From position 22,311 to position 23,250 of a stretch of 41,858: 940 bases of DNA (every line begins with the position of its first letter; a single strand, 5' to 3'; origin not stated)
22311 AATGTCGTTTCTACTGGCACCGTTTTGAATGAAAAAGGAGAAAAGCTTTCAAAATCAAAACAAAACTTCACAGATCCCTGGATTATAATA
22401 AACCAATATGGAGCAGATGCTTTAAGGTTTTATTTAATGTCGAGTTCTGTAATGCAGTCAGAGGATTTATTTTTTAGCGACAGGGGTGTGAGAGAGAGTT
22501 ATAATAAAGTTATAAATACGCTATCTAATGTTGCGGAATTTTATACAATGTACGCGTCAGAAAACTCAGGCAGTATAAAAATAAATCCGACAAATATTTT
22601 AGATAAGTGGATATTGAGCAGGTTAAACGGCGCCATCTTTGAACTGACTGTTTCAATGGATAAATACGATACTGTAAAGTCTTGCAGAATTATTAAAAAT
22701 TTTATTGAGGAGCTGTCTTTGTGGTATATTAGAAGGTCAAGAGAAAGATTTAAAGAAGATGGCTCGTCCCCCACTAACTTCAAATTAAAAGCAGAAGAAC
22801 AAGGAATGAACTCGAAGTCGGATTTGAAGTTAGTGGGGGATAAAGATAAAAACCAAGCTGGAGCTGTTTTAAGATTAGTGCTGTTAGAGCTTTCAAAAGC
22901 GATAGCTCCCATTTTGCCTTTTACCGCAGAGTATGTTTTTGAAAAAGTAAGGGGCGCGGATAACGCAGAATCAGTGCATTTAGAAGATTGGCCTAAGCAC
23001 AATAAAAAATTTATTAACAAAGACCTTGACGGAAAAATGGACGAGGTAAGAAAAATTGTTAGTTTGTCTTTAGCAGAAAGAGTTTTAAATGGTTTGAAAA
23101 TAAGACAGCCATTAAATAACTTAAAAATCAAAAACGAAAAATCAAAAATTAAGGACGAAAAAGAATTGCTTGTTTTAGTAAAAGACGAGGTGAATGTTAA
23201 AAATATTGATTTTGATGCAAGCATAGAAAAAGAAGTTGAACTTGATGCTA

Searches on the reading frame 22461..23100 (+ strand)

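Call 78: search_solved_structures(query=window:22461-23100:+, show_alignments=2, max_evalue=0.001)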
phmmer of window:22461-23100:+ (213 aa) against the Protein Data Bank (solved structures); distinct sequences matched with E-value up to 0.001: 12.
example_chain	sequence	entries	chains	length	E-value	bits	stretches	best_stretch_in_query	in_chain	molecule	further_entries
8c9d_A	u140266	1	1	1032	2.3e-24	89.3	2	5-102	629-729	Isoleucine--tRNA ligase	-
8c8w_A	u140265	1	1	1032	2.3e-24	89.3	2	5-102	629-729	Isoleucine--tRNA ligase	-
8c8u_A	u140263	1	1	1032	2.3e-24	89.3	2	5-102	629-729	Isoleucine--tRNA ligase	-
8c8v_A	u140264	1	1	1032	2.3e-24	89.3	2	5-102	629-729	Isoleucine--tRNA ligase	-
1ile_A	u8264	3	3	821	6e-19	71.6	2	5-99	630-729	ISOLEUCYL-TRNA SYNTHETASE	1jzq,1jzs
6ldk_A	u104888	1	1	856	1.9e-06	30.9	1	4-103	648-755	Isoleucine--tRNA ligase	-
9wqs_A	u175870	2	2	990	5.2e-06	29.4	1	39-101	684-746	Isoleucine--tRNA ligase, cytoplasmic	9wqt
7d5c_A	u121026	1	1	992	5.3e-06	29.4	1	39-101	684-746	Isoleucine--tRNA ligase, cytoplasmic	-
8wnd_A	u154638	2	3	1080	6.2e-06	29.2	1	39-101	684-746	isoleucine--tRNA ligase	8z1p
9w01_B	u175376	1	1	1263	7.3e-05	25.7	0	35-101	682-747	Isoleucine--tRNA ligase, cytoplasmic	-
4xkz_A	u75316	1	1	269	0.00022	24.1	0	141-199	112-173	Valine-tRNA ligase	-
1wz2_A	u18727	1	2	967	0.00051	22.9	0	25-97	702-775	Leucyl-tRNA synthetase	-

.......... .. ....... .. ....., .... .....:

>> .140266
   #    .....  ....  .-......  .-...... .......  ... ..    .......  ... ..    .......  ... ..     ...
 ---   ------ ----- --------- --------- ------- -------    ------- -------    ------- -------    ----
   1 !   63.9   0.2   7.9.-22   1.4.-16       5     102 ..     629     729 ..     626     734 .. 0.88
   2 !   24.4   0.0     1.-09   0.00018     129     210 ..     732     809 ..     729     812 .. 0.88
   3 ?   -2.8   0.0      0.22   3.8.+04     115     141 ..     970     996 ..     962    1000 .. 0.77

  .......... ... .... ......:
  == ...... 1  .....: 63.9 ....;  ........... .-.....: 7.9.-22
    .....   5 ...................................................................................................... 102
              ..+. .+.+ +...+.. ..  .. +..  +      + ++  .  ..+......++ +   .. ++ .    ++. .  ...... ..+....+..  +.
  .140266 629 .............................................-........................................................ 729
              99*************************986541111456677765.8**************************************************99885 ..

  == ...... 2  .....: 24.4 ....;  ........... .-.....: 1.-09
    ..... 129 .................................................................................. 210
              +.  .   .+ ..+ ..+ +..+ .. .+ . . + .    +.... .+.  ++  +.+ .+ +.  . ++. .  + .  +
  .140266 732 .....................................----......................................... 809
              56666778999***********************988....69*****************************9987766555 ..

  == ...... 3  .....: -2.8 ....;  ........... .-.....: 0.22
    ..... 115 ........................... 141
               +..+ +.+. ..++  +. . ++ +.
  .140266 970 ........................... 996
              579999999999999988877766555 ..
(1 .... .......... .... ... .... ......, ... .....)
